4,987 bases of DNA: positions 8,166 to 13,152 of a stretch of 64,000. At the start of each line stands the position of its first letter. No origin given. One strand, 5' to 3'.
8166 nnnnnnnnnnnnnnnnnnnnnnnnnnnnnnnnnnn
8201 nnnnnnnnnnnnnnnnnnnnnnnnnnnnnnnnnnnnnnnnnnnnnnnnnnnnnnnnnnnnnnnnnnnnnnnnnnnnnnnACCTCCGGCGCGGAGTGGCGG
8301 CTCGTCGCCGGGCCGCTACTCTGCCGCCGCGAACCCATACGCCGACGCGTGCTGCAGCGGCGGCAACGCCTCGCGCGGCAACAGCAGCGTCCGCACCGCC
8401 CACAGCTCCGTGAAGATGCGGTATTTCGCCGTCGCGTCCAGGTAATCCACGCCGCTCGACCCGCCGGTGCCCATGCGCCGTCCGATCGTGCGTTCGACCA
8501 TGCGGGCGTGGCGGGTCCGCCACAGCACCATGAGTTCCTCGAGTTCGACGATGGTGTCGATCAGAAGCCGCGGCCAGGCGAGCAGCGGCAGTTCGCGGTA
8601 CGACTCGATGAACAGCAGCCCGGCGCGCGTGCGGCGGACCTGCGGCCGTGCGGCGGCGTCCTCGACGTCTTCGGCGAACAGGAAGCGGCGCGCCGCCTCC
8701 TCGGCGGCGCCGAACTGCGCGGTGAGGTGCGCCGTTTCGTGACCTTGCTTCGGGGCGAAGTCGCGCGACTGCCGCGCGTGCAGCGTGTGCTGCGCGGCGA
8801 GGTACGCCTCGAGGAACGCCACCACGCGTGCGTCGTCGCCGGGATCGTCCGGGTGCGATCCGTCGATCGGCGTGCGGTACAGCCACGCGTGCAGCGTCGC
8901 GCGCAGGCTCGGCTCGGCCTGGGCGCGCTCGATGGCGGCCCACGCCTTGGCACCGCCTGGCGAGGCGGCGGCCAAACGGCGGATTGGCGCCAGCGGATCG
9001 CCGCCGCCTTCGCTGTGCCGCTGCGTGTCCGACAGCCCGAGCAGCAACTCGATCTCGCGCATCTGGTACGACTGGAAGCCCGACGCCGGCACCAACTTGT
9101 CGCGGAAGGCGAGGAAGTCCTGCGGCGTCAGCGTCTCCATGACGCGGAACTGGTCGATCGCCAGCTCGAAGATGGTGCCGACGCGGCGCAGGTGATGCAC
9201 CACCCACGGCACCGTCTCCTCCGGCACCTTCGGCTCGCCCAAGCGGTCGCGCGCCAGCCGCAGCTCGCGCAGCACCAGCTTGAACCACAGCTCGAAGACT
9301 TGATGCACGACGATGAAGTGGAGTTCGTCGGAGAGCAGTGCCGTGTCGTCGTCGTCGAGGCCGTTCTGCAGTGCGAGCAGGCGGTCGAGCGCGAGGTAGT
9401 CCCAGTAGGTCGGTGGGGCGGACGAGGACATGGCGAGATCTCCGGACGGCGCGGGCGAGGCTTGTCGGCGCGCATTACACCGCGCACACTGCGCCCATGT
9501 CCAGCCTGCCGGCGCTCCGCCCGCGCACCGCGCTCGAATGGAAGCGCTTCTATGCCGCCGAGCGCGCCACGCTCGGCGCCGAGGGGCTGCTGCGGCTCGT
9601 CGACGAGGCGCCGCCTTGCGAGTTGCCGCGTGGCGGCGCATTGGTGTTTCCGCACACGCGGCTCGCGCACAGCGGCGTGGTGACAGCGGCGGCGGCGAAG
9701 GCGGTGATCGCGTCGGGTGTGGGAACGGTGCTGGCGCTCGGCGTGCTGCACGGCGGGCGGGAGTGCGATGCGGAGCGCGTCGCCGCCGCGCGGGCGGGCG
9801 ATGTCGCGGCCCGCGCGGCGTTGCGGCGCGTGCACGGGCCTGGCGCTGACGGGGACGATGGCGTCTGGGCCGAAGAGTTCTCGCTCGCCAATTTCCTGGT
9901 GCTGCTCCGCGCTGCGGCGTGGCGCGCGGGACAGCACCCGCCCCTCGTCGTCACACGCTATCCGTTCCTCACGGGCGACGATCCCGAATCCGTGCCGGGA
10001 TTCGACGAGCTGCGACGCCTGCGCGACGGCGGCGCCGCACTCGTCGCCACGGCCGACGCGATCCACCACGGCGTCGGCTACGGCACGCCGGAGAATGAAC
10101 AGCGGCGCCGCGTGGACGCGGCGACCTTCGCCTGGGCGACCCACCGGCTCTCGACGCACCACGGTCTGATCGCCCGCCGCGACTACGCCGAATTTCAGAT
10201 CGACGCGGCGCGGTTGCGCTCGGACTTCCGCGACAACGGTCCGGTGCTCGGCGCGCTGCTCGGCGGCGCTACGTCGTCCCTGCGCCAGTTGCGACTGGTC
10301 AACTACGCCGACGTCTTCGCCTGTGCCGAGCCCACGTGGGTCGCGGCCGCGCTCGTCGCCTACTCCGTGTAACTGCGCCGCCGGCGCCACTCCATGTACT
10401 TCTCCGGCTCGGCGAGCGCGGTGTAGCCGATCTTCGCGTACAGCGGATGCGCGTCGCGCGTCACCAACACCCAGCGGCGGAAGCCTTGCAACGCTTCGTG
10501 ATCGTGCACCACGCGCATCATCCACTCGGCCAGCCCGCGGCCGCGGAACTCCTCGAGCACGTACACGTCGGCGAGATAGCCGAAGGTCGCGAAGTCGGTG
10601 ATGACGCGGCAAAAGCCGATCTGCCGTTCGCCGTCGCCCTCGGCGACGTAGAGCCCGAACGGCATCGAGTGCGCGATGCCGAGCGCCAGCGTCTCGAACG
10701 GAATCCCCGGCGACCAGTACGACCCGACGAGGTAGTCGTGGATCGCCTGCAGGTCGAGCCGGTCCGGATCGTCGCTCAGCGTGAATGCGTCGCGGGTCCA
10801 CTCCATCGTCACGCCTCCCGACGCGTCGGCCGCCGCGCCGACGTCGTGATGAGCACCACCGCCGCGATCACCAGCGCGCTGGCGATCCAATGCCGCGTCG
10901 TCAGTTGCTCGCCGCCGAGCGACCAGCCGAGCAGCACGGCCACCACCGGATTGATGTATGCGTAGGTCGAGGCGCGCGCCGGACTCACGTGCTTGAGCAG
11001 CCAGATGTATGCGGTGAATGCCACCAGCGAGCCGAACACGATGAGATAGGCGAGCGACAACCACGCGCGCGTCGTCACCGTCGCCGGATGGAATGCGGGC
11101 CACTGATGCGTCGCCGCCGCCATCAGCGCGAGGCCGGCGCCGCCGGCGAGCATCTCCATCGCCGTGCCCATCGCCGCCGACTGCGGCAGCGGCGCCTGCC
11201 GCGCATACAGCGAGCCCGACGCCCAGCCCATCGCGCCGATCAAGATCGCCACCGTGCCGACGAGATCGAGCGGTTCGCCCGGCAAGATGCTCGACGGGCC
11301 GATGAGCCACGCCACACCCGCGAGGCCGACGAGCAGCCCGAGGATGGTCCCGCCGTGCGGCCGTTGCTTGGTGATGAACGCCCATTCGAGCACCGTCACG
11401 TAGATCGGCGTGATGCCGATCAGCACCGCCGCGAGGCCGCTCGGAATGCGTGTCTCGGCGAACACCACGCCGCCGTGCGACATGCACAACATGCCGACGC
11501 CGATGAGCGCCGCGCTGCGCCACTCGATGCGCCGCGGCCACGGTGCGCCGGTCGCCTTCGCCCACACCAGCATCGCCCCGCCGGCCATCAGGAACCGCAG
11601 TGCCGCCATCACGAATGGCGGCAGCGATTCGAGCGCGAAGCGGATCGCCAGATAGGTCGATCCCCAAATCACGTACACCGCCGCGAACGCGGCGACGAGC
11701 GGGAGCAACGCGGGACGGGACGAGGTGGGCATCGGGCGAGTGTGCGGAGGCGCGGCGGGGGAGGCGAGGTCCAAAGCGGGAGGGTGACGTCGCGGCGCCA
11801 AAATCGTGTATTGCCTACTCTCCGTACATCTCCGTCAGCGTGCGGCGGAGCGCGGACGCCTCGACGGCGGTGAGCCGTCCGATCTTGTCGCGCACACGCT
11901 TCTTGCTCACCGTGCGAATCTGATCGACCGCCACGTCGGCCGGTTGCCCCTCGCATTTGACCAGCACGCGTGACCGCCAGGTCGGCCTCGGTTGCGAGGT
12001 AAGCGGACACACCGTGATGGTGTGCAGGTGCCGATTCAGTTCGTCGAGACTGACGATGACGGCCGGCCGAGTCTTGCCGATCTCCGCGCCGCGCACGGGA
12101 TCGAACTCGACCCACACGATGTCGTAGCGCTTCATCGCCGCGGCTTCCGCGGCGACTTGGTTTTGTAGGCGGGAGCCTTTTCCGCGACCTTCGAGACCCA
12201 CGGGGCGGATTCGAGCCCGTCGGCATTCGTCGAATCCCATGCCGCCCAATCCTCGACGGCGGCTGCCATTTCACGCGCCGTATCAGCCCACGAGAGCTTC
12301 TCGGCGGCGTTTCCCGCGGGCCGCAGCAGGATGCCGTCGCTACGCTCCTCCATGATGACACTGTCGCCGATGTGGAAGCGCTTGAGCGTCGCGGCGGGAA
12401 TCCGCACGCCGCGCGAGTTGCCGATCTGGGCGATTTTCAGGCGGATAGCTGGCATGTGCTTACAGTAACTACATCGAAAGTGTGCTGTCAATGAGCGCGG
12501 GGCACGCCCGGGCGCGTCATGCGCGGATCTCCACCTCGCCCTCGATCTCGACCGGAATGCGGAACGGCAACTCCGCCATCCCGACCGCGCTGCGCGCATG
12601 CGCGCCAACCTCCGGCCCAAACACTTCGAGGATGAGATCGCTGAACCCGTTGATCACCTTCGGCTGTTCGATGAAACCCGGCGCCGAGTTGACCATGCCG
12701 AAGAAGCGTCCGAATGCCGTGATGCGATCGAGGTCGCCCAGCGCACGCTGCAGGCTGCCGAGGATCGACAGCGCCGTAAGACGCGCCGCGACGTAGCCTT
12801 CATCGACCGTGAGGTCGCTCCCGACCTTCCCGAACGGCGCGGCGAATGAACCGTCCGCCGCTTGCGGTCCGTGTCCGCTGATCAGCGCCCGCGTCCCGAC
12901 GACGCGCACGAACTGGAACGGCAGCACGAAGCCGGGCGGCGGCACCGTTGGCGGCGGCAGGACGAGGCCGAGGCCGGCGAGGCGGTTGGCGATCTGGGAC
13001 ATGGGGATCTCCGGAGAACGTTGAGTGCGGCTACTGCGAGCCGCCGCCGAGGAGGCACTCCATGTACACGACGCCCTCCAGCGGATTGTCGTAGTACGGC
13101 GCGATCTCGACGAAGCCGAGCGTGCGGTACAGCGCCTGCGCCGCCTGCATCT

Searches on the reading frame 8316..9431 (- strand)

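Call 16: search_protein_families(library=pfam, proteins=[window:8316-9431:-], max_evalue=0.001)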
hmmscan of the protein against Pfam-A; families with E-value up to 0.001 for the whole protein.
window:8316-9431:- (371 aa): 1 family
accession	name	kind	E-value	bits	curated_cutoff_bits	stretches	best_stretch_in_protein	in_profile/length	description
PF03301.18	Trp_dioxygenase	-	1.4e-57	196.1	34.9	1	6-350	14-346/346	Tryptophan 2,3-dioxygenase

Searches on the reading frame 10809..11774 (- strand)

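Call 16: search_protein_families(library=pfam, proteins=[window:10809-11774:-], max_evalue=0.001)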
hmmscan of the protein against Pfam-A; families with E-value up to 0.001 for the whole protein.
window:10809-11774:- (321 aa): 1 family
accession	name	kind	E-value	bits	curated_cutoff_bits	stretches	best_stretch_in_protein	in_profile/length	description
PF00892.27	EamA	-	6.4e-37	127.3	28.2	2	173-310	3-134/135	EamA-like transporter family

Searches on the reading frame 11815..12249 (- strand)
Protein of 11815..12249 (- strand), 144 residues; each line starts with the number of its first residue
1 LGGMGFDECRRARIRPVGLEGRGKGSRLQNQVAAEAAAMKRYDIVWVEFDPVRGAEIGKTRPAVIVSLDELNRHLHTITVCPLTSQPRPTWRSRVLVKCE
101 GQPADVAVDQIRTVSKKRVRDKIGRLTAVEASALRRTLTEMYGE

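Call 16: search_protein_families(library=pfam, proteins=[window:11815-12249:-], max_evalue=0.001)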
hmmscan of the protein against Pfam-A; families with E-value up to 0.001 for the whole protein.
window:11815-12249:- (144 aa): 1 family
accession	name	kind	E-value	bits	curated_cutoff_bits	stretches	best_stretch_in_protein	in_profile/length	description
PF02452.23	PemK_toxin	-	6.8e-27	94.3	23.1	1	40-141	1-108/109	PemK-like, MazF-like toxin of type II toxin-antitoxin system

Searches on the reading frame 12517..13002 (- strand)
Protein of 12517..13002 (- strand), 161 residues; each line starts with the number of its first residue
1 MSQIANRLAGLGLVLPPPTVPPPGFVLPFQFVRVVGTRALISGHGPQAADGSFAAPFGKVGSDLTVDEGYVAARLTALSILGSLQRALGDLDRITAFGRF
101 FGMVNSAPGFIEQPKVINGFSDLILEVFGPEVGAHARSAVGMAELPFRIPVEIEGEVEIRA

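Call 16: search_protein_families(library=pfam, proteins=[window:12517-13002:-], max_evalue=0.001)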
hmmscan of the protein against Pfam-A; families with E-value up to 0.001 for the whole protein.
window:12517-13002:- (161 aa): 2 families
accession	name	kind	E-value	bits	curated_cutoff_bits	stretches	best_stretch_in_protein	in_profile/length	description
PF14588.11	YjgF_endoribonc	-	5.3e-18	65.7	35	1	32-139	24-128/148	YjgF/chorismate_mutase-like, putative endoribonuclease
PF01042.26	Ribonuc_L-PSP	-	0.00054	20.4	27.3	1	58-155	34-117/121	Endoribonuclease L-PSP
